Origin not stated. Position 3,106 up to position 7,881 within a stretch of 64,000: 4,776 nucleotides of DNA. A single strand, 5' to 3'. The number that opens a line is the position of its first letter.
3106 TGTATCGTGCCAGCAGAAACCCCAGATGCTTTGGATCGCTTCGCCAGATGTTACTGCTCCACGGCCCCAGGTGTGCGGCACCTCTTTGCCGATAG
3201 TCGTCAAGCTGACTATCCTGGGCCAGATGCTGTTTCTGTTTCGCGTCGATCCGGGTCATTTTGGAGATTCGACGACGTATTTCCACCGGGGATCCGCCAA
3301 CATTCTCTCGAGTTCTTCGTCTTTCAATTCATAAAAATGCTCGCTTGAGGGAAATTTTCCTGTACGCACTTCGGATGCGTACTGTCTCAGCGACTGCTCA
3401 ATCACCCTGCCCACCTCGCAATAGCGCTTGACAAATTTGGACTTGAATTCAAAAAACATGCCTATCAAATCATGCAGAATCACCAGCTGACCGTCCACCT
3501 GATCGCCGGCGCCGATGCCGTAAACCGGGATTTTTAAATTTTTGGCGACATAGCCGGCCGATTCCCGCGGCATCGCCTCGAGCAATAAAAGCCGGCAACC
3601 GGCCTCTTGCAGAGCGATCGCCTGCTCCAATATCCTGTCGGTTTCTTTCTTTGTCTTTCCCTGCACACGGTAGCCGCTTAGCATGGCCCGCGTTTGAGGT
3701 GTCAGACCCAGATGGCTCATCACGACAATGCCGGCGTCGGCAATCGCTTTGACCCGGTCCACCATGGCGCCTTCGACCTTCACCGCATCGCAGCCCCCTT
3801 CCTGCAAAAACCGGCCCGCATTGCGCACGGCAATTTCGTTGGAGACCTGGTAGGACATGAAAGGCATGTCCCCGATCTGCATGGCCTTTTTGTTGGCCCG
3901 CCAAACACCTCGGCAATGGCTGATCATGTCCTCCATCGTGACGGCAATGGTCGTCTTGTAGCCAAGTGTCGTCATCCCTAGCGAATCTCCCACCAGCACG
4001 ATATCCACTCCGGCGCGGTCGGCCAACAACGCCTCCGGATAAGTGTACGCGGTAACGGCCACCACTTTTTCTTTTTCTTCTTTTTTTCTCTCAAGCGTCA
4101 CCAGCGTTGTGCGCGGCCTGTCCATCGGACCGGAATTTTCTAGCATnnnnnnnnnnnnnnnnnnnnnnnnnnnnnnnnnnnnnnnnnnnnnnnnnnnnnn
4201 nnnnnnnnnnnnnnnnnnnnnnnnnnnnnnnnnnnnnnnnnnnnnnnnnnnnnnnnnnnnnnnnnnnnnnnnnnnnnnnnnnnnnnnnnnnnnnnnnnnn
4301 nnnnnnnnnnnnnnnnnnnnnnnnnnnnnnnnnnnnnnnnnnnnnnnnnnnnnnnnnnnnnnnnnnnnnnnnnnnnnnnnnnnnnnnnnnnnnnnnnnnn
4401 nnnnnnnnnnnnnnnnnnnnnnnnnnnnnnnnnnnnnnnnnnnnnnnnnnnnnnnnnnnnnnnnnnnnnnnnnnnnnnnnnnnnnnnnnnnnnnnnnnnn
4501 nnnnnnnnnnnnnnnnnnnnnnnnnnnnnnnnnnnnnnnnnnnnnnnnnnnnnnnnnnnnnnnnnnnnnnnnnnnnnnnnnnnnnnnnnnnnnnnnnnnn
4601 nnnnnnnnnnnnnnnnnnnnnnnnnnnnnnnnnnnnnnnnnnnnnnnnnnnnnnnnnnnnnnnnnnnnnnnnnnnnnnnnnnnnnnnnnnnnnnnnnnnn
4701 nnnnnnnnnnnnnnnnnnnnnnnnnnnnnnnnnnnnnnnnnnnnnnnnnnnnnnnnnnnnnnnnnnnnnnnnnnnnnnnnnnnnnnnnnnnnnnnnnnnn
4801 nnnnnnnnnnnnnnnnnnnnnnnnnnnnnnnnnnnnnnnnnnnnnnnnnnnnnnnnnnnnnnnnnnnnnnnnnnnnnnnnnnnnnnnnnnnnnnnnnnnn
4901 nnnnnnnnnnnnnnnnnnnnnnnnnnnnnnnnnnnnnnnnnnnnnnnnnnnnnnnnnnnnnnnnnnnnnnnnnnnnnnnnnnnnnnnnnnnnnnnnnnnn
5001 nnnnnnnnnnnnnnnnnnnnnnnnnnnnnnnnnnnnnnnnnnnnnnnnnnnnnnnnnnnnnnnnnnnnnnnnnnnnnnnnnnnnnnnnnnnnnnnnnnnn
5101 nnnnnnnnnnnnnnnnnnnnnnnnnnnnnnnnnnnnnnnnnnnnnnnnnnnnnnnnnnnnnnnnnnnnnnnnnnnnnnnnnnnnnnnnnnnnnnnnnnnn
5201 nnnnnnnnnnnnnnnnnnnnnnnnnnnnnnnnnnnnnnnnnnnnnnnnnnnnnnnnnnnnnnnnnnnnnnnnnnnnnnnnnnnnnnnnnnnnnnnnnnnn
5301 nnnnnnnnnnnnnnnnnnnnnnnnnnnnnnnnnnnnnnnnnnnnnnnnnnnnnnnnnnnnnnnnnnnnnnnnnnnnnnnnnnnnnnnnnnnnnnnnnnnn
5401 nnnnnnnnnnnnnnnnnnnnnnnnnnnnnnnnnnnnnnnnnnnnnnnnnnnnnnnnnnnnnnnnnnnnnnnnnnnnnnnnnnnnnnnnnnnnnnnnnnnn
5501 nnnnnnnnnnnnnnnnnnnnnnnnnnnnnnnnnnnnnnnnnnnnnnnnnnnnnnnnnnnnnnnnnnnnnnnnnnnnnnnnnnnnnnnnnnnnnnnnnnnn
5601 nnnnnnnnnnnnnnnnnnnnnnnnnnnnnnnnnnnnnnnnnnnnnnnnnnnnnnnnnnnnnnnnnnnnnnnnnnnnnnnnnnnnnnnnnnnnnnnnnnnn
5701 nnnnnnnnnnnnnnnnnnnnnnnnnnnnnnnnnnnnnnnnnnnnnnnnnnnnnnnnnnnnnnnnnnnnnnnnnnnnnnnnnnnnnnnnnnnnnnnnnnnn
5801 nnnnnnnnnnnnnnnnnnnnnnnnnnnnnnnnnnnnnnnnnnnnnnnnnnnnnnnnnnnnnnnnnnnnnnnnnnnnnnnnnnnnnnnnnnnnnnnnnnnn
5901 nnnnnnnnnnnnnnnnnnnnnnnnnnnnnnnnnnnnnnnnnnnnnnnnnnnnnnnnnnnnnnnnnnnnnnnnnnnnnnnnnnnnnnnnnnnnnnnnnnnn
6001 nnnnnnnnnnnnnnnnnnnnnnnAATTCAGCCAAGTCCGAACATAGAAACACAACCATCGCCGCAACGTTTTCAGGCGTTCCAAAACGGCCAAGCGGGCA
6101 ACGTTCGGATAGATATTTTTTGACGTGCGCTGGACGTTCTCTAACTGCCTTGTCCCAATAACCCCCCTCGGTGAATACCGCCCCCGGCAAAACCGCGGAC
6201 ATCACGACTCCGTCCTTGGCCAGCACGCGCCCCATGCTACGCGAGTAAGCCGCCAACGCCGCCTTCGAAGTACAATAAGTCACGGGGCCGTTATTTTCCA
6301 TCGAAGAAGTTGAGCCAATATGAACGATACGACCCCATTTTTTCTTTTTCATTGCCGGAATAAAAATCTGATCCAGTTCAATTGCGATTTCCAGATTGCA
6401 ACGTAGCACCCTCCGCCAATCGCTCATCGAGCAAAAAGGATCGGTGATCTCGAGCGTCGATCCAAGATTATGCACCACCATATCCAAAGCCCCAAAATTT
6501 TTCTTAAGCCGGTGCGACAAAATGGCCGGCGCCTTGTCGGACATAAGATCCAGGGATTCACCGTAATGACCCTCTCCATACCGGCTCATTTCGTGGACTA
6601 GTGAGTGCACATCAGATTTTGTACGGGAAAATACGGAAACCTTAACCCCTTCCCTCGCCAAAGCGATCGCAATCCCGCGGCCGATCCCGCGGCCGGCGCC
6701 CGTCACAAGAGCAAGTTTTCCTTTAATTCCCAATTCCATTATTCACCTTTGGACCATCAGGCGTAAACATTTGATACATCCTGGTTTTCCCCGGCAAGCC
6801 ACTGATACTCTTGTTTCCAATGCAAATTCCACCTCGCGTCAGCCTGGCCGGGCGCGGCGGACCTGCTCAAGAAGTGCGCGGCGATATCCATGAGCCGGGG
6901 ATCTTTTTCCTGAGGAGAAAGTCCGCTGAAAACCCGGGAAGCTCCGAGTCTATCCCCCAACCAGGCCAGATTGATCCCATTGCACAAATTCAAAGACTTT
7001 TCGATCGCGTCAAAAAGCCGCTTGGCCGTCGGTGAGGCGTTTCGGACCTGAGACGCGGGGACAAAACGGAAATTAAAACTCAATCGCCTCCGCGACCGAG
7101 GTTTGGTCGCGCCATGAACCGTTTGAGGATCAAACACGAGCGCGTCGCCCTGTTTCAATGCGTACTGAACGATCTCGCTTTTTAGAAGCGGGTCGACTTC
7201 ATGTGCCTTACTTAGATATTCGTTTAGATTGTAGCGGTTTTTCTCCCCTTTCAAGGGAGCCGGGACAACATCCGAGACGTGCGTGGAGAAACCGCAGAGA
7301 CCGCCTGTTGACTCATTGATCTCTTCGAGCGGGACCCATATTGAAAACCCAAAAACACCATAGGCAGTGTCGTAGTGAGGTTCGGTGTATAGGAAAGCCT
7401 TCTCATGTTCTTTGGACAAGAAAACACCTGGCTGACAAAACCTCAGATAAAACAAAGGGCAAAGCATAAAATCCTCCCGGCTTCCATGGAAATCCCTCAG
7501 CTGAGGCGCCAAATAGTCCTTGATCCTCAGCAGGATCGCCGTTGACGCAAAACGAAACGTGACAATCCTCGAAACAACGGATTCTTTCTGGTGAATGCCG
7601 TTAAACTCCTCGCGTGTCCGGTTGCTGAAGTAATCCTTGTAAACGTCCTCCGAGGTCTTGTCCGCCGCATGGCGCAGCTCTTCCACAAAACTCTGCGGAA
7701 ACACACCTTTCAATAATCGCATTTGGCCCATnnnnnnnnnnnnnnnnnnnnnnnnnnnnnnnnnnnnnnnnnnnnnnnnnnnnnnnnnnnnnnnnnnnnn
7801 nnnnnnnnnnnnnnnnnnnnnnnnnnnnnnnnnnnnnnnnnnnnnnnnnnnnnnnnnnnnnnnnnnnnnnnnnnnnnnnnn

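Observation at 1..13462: Translationally coupled 13-gene operon mixing three glycosyltransferase folds, three methyltransferases, PanB, an ALS-like TPP enzyme, an SDR, a 2OG dioxygenase, an ABC exporter and an OM beta-barrel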

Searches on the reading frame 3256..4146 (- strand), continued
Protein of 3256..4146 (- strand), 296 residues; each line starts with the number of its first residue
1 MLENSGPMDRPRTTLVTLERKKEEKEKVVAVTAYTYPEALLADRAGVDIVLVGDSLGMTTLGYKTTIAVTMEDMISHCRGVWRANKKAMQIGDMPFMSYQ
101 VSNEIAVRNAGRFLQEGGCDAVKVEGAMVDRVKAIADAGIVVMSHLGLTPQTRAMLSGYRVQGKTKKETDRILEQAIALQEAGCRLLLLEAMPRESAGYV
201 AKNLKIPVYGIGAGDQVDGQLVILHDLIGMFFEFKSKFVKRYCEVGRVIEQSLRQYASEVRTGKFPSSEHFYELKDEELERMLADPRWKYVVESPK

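Call 85: search_protein_families(library=pfam, proteins=[L154:4082-4681:+], max_evalue=0.01)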
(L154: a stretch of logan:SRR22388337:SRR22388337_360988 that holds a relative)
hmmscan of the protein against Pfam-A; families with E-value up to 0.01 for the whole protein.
L154:4082-4681:+ (200 aa): 0 families

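Call 87: find_related_loci(query=A2, collection=viral_contigs, flank=8000)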
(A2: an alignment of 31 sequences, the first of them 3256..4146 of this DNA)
Query A2 (296 aa) in viral_contigs; peptide patterns used: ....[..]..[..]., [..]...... (x = any residue, [..] = any of these).
216 stretches matched a pattern; 145 encode a relative of the query (tblastn E <= 1e-3); the best 80 are kept; 80 distinct loci.
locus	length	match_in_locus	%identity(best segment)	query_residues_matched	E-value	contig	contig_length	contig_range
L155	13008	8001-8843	70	9-290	2e-138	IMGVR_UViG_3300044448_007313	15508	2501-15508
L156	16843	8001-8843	70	9-290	3e-137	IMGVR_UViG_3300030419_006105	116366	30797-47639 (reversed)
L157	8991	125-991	68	7-296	1e-134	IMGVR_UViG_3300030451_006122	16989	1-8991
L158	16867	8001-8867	68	7-296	2e-134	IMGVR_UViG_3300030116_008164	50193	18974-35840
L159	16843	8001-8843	69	9-290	1e-129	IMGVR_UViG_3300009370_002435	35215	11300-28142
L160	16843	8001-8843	69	9-290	1e-129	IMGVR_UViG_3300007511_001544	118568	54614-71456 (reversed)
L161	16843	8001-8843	69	9-290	1e-129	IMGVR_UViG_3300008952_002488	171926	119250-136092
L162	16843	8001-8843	69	9-290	1e-129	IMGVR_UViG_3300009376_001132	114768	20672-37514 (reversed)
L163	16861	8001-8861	65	3-290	9e-128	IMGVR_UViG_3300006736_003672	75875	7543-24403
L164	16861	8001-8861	66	3-290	1e-127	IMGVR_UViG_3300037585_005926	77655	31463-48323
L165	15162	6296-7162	64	4-293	3e-127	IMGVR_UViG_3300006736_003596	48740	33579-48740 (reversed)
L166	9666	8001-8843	66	9-290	4e-127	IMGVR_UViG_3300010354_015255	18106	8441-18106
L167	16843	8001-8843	66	9-290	9e-127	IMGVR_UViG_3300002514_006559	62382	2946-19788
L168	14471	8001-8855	64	9-294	1e-126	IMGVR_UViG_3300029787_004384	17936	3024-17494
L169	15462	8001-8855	64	9-294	5e-127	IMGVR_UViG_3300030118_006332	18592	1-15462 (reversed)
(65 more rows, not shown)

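Call 88: search_dna_similar(query=window:3256-4146:-, collection=phages, mode=protein, max_rows=15)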
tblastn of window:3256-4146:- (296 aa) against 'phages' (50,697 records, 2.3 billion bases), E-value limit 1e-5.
Records with a match: 13; places in all: 13; records where one place covers at least 80% of the query: 7.
Best place of each record, by identity: <60% 13.
By first word of the organism name: Listeria 4; Staphylococcus 2; Salmonella 2; Acinetobacter 2; Microcystis 1; Enterococcus 1; Bacteriophage 1.
By host as written in the record: Listeria monocytogenes 4; - 3; Staphylococcus aureus 2; Microcystis sp. SG03 1; Homo sapiens 1; Enterococcus faecalis 1; Salmonella enterica subsp. enterica serovar Kentucky 1.
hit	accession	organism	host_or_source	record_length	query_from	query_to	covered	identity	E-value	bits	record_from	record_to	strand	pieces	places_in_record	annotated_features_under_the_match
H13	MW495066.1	Microcystis phage MaAM05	Microcystis sp. SG03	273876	34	268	79%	44.1%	4e-62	218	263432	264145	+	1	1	panB: 3-methyl-2-oxobutanoate hydroxymethyltransferase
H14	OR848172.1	Listeria phage LM 4-14-1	Listeria monocytogenes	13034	34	280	83%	41.8%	1e-62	219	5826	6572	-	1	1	record has no annotation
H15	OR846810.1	Listeria phage LM 4-11-1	Listeria monocytogenes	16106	34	280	83%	41.8%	1e-62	219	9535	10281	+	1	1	record has no annotation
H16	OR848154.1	Listeria phage LM 4-14-1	Listeria monocytogenes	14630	34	280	83%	41.4%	4e-62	217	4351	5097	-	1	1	record has no annotation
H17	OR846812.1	Listeria phage LM 4-11-1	Listeria monocytogenes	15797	34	280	83%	41.4%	4e-62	217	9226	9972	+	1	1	record has no annotation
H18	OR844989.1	Staphylococcus phage SA 1306 Kay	Staphylococcus aureus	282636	34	275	82%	40.6%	6e-53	191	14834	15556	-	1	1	record has no annotation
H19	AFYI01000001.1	Salmonella enterica subsp. enterica serovar Infantis str. ...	Homo sapiens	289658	34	273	81%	39.3%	1e-46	173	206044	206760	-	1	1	3-methyl-2-oxobutanoate hydroxymethyltransferase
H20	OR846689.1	Enterococcus phage Efs 1-1-1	Enterococcus faecalis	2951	34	231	67%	45.0%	2e-50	183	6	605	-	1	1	record has no annotation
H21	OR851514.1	Salmonella phage S.Kent 1-2-1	Salmonella enterica subsp. enterica ...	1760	34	242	71%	40.8%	3e-41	155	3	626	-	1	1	record has no annotation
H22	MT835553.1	Bacteriophage sp.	human fecal samples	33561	43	287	83%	34.4%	5e-40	154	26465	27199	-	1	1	record has no annotation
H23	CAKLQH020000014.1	Acinetobacter phage MD-2021a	not known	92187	45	275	78%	35.0%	1e-40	155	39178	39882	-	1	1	panB: 3-methyl-2-oxobutanoate hydroxymethyltransferase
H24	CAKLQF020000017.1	Acinetobacter phage MD-2021a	not known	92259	45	275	78%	35.0%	1e-40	155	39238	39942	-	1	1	panB: 3-methyl-2-oxobutanoate hydroxymethyltransferase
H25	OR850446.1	Staphylococcus phage SA 1298 Kay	Staphylococcus aureus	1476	203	275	25%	43.8%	2e-10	67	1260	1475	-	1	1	record has no annotation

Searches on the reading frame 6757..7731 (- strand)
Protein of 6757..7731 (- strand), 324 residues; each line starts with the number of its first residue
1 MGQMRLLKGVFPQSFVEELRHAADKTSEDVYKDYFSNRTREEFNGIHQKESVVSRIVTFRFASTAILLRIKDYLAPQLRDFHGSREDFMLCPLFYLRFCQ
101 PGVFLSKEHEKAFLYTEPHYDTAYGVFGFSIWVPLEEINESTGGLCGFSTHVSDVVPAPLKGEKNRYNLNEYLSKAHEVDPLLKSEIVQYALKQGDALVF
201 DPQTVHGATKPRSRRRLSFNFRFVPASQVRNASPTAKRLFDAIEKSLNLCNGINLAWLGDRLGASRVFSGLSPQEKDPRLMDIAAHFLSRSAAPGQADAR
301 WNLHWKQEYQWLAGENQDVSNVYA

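Call 7: search_protein_families(library=pfam, proteins=[window:6757-7731:-], max_evalue=0.01)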
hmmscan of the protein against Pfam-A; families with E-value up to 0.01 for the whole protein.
window:6757-7731:- (324 aa): 1 family
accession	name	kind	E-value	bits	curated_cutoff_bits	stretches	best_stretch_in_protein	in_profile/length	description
PF05721.19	PhyH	-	2.7e-07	31.5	22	1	8-214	10-208/213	Phytanoyl-CoA dioxygenase (PhyH)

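Call 10: search_protein_families(library=ncbifam, proteins=[window:6757-7731:-], max_evalue=0.001)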
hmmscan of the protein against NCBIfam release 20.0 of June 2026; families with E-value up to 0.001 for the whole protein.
window:6757-7731:- (324 aa): 1 family
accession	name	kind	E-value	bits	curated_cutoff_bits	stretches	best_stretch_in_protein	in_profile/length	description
TIGR04324.1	SpoChoClust_2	subfamily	0.00014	21.5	150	1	126-224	123-213/248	sporadic carbohydrate cluster 2OG-Fe(II) oxygenase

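Call 50: search_solved_structures(query=window:6757-7731:-, max_evalue=1)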
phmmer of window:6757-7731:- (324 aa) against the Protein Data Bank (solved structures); distinct sequences matched with E-value up to 1: 1.
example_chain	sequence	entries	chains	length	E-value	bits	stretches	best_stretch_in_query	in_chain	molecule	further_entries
3nnf_A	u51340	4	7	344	0.074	15.4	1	126-195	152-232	CurA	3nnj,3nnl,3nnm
